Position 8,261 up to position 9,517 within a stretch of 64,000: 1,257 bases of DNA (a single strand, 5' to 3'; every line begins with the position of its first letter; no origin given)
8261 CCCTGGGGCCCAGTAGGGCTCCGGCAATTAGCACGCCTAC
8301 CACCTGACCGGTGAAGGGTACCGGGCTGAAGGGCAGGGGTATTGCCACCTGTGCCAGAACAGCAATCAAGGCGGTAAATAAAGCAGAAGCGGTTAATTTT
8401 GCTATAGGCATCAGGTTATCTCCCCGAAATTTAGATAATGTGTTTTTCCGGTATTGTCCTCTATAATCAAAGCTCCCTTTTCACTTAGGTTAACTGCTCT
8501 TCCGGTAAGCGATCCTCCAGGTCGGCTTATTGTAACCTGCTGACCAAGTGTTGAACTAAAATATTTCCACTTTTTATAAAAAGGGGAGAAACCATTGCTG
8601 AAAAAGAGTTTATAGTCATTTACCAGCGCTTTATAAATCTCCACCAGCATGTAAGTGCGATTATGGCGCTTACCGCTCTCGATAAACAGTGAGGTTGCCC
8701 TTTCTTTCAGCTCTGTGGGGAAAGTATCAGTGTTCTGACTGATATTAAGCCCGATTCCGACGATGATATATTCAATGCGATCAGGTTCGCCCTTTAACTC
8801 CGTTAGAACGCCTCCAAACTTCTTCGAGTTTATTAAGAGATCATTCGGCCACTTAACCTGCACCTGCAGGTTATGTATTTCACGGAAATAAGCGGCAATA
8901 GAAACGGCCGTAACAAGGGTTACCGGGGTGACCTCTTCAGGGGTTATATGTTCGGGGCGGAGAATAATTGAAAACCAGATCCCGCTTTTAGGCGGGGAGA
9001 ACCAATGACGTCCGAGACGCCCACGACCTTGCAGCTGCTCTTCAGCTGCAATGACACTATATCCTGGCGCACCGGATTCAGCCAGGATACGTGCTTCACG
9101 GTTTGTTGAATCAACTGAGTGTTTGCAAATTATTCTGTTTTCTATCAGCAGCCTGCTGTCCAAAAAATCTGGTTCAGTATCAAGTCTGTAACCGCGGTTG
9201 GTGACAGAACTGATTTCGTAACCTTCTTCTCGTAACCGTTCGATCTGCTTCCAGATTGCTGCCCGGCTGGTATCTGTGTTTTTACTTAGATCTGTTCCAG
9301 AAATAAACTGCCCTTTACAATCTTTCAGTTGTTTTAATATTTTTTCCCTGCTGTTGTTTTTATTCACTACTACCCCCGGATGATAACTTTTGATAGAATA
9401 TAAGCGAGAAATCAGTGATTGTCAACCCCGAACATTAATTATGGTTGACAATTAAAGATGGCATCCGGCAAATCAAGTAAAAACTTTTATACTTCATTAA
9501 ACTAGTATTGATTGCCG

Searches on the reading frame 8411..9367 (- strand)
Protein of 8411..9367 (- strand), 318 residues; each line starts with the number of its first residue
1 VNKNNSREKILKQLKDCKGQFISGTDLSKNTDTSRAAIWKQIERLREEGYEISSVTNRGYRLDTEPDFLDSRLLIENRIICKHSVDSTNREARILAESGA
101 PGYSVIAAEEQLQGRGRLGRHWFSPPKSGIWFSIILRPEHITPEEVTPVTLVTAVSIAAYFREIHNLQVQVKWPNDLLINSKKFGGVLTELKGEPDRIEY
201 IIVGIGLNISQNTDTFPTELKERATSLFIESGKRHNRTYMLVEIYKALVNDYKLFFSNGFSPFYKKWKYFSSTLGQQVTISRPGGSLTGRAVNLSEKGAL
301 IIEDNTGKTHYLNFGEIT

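Call 8: search_protein_families(library=pfam, proteins=[window:8411-9367:-], max_evalue=0.00001)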
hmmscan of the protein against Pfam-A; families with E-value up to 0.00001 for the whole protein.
window:8411-9367:- (318 aa): 3 families
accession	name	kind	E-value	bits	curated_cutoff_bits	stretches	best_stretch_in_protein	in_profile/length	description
PF03099.24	BPL_LplA_LipB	-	9.2e-21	74.6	21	1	85-208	5-133/133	Biotin/lipoate A/B protein ligase family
PF08279.18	HTH_11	-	9.3e-15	54.7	25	1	7-61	2-55/55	HTH domain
PF02237.23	BPL_C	-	4.1e-10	39.8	21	1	273-317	1-45/48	Biotin protein ligase C terminal domain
